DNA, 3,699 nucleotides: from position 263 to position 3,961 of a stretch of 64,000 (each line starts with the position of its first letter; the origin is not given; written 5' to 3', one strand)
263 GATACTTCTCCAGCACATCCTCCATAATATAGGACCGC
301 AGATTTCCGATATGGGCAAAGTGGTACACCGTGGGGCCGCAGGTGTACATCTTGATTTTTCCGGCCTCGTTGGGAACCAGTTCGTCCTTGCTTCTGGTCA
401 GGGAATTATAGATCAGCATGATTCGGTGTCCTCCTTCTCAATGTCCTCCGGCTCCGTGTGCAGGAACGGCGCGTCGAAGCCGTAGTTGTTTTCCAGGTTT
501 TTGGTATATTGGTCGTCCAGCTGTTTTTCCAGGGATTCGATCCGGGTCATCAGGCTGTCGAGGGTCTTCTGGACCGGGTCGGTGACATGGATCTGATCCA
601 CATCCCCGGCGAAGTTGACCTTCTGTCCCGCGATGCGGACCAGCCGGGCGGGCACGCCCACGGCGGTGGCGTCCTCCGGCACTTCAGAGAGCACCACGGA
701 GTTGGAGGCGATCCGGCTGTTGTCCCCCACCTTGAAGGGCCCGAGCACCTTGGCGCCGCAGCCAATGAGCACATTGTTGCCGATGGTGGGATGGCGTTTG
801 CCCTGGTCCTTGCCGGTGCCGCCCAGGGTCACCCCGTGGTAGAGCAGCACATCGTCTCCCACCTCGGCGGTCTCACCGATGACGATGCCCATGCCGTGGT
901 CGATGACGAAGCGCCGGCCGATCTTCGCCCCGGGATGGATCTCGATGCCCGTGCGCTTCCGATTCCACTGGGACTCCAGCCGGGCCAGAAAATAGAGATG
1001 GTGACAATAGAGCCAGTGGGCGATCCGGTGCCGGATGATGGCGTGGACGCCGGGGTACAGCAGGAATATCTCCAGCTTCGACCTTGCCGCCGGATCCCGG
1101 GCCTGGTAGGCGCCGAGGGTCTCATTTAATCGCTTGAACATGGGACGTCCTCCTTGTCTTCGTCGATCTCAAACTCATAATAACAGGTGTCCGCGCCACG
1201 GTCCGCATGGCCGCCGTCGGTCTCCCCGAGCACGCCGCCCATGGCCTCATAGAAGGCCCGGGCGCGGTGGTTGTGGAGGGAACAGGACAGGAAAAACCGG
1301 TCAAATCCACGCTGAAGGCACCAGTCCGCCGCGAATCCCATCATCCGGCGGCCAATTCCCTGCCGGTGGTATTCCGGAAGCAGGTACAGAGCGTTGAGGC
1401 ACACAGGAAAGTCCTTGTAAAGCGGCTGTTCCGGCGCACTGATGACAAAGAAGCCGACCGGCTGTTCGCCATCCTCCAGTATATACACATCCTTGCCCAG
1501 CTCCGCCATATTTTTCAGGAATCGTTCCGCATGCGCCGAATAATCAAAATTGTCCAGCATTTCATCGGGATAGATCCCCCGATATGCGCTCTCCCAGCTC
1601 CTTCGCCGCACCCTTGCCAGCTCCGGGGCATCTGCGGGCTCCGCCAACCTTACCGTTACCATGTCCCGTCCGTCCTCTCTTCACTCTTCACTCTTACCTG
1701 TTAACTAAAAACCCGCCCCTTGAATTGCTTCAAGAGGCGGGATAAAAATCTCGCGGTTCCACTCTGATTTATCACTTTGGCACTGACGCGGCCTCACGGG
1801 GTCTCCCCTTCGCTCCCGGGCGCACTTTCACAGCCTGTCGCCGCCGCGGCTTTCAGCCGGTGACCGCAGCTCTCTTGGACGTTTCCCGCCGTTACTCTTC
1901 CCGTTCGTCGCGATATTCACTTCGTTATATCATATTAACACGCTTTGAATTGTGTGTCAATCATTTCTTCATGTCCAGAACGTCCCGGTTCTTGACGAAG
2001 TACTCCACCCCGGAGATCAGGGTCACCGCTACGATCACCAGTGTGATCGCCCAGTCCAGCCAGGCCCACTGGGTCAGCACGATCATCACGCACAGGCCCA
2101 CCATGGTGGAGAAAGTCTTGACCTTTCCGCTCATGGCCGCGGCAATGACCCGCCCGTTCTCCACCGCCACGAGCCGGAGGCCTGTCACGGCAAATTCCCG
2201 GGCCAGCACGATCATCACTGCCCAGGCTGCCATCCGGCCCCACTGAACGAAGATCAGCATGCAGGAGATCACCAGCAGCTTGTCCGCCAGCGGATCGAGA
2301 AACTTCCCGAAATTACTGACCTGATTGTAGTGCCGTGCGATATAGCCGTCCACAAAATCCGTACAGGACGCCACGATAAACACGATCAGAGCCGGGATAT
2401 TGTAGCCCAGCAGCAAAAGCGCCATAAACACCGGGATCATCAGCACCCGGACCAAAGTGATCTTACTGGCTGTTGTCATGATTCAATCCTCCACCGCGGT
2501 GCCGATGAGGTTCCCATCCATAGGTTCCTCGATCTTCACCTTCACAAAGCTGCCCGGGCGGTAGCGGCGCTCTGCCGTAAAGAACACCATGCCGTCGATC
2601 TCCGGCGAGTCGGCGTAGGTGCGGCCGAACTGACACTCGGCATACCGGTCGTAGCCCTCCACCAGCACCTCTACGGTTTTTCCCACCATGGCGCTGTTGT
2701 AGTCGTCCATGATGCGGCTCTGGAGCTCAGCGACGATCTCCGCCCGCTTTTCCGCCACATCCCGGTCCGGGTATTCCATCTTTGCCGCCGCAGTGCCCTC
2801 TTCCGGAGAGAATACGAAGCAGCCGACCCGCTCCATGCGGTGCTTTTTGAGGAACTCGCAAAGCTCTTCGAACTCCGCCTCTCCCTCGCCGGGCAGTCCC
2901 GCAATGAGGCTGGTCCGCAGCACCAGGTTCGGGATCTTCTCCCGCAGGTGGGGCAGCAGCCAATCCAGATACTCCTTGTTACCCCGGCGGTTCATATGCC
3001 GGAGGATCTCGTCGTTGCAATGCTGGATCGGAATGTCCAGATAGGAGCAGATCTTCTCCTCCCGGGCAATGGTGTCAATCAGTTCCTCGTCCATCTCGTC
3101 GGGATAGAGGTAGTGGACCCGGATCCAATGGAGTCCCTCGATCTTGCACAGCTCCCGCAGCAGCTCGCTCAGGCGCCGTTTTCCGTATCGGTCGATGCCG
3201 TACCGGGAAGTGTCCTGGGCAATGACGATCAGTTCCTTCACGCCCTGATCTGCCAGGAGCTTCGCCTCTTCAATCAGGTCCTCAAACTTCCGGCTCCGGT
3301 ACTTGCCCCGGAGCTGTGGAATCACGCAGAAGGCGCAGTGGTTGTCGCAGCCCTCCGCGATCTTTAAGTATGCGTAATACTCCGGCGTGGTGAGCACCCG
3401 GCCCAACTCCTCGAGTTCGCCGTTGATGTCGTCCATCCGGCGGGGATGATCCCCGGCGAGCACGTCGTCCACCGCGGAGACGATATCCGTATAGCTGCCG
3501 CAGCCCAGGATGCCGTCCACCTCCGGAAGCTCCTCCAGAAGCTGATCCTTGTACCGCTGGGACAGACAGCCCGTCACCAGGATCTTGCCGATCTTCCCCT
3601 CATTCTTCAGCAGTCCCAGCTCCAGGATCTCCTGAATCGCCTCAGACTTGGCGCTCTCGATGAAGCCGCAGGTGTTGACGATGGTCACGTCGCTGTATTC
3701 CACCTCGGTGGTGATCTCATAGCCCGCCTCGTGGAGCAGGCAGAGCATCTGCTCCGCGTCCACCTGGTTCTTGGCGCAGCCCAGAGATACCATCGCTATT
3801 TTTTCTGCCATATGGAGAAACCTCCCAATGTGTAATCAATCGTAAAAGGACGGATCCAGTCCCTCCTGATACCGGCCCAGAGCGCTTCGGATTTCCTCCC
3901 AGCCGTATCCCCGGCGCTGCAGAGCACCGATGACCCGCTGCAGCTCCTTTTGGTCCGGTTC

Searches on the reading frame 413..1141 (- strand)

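Call 25: search_protein_families(library=pfam, proteins=[window:413-1141:-], max_evalue=0.00001)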
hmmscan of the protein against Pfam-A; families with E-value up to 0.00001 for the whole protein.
window:413-1141:- (242 aa): 1 family
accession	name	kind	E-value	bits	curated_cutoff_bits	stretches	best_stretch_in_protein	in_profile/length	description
PF00132.30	Hexapep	-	1.5e-13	50.2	27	1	117-150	1-34/36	Bacterial transferase hexapeptide (six repeats)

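Call 28: search_protein_families(library=ncbifam, proteins=[window:413-1141:-], max_evalue=1e-10)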
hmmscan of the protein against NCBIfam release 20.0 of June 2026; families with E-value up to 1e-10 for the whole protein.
window:413-1141:- (242 aa): 8 families
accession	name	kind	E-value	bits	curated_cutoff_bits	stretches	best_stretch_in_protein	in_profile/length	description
NF041874.1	EPS_EpsC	equivalog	1.6e-72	242.7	150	1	7-169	3-165/168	serine O-acetyltransferase EpsC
TIGR01172.1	cysE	equivalog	1.2e-71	240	210.65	1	7-166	3-162/162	serine O-acetyltransferase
NF008349.0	PRK11132.1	equivalog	6e-46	156.7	397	1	9-183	85-258/273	serine O-acetyltransferase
TIGR04016.1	WcaB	equivalog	7.7e-21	74.2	194.65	1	64-167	40-142/146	colanic acid biosynthesis acetyltransferase WcaB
NF007564.0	PRK10191.1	equivalog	8e-21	74.2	196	1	64-167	56-158/162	colanic acid biosynthesis acetyltransferase WcaB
TIGR03570.1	NeuD_NnaD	subfamily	4.2e-13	49.3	160.8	1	68-166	114-202/202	NeuD/PglB/VioB family sugar acetyltransferase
TIGR03532.1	DapD_Ac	equivalog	3.2e-12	46.6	231.75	1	66-174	111-217/231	2,3,4,5-tetrahydropyridine-2,6-dicarboxylate N-acetyltransferase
NF007076.0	PRK09527.1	equivalog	1.2e-11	44.5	347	1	73-171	77-185/203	galactoside O-acetyltransferase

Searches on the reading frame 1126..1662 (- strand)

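Call 25: search_protein_families(library=pfam, proteins=[window:1126-1662:-], max_evalue=0.00001)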
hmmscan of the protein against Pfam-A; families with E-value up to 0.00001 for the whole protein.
window:1126-1662:- (178 aa): 3 families
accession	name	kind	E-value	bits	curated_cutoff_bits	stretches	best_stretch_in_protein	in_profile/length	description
PF00583.31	Acetyltransf_1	-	3.4e-17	63.2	20.7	1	29-142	14-115/116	Acetyltransferase (GNAT) family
PF13508.13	Acetyltransf_7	-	4e-12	46.8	27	1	58-142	4-81/84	Acetyltransferase (GNAT) domain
PF13673.13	Acetyltransf_10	-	5.7e-09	36.5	23.6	1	31-142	5-106/128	Acetyltransferase (GNAT) domain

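Call 28: search_protein_families(library=ncbifam, proteins=[window:1126-1662:-], max_evalue=1e-10)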
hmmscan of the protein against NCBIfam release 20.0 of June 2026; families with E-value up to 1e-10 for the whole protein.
window:1126-1662:- (178 aa): 0 families

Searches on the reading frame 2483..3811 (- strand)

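Call 25: search_protein_families(library=pfam, proteins=[window:2483-3811:-], max_evalue=0.00001)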
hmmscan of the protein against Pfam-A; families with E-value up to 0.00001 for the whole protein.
window:2483-3811:- (442 aa): 3 families
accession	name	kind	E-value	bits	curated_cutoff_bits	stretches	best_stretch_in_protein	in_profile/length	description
PF00919.26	UPF0004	-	1.9e-26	92.4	27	1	4-103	1-98/98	Uncharacterized protein family UPF0004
PF04055.27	Radical_SAM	-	1.3e-24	87.7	29.5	1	151-321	3-166/166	Radical SAM superfamily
PF18693.7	TRAM_2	-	1.1e-17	64.4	27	1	376-440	1-63/63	TRAM domain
